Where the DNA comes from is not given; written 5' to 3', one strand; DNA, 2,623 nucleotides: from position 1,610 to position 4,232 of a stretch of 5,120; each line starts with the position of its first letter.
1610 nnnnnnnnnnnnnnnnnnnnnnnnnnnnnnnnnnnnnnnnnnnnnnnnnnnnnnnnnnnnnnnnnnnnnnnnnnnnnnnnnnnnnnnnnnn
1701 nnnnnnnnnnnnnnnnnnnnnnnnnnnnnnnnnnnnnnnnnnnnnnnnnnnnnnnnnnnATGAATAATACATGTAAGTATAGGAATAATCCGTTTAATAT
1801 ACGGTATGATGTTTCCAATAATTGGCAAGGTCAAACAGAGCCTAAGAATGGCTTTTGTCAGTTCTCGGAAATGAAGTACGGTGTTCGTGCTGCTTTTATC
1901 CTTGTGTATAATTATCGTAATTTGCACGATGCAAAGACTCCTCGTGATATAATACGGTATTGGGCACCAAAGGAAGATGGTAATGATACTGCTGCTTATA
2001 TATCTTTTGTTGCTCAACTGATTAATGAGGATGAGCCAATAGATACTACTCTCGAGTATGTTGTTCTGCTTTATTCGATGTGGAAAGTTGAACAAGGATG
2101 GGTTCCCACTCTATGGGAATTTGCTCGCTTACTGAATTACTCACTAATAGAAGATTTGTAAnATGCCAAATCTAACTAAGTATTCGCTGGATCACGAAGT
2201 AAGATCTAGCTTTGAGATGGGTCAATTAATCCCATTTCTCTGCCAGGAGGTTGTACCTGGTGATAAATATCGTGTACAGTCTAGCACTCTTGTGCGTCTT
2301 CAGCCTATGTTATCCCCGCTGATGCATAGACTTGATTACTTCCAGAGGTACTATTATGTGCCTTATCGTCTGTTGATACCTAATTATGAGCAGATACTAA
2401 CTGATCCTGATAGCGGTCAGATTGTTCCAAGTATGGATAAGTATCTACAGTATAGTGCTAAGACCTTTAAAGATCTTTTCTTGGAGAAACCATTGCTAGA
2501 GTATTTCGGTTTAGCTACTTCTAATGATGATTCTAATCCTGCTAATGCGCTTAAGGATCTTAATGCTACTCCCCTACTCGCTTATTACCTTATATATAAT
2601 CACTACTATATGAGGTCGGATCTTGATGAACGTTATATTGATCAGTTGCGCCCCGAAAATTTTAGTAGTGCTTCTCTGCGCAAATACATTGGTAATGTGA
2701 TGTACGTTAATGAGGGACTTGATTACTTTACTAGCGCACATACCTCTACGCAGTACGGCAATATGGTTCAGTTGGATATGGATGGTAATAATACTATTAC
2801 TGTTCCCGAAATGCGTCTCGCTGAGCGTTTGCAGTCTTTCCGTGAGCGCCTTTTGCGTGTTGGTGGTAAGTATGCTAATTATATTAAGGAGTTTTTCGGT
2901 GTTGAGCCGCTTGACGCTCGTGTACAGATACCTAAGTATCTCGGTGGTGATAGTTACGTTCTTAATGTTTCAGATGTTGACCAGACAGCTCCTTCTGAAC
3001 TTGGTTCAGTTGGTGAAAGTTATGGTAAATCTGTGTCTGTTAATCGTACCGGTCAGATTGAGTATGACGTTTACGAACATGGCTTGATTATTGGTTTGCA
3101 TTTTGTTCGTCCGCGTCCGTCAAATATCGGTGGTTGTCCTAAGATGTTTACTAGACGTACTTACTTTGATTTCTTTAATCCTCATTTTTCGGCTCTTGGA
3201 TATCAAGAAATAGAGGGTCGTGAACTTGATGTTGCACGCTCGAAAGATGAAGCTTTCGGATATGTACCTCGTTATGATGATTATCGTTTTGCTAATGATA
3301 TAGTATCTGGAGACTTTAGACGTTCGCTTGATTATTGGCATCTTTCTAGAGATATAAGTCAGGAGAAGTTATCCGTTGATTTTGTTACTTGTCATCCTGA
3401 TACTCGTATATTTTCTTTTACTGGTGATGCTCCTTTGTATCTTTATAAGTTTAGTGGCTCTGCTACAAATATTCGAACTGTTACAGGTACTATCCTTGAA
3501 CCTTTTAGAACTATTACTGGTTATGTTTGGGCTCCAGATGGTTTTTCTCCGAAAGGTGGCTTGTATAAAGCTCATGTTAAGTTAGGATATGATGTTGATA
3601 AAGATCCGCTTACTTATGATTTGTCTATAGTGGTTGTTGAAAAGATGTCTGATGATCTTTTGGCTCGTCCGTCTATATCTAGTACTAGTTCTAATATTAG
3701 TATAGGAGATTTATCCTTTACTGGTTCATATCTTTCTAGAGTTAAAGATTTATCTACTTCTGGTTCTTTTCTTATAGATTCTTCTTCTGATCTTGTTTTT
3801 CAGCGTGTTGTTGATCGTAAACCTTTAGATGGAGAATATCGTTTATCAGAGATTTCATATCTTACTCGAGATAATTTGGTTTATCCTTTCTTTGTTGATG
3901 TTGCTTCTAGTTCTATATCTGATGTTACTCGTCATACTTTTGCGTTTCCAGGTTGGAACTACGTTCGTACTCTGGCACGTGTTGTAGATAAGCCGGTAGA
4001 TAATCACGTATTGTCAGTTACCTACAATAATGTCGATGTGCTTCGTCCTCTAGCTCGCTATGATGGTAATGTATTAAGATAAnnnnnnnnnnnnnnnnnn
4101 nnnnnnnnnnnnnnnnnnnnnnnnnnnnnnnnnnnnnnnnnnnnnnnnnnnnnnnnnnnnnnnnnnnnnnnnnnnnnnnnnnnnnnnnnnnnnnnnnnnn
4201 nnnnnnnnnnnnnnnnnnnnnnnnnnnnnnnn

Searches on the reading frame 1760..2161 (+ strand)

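Call 4: search_protein_families(library=pfam, proteins=[window:1760-2161:+], max_evalue=0.1)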
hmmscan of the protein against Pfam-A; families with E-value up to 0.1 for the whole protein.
window:1760-2161:+ (133 aa): 0 families

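Call 5: search_protein_families(library=phrogs, proteins=[window:1760-2161:+], max_evalue=0.01)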
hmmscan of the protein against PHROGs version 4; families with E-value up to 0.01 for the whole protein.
window:1760-2161:+ (133 aa): 4 families
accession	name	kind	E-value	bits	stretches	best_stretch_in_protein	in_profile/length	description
phrog_873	-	head and packaging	2.8e-25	89.9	1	9-88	361-442/1277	endolysin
phrog_2276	-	tail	5.5e-10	39.6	1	5-88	492-569/673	tail length tape measure protein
phrog_992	-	head and packaging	3.1e-07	30.4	1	6-86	167-244/764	head protein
phrog_7694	-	unknown function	6.7e-06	26.2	1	8-88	509-588/675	-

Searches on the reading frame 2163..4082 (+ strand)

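Call 4: search_protein_families(library=pfam, proteins=[window:2163-4082:+], max_evalue=0.1)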
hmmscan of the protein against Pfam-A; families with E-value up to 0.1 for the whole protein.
window:2163-4082:+ (639 aa): 1 family
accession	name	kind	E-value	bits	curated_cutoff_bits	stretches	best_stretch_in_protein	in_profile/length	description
PF02305.22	Phage_F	-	4.2e-55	187.9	25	2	201-413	242-465/501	Capsid protein (F protein)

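Call 5: search_protein_families(library=phrogs, proteins=[window:2163-4082:+], max_evalue=0.01)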
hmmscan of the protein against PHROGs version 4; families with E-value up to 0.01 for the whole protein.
window:2163-4082:+ (639 aa): 1 family
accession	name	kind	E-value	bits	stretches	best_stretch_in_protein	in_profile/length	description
phrog_514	-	head and packaging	7.7e-98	329.4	2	205-421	263-488/531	major head protein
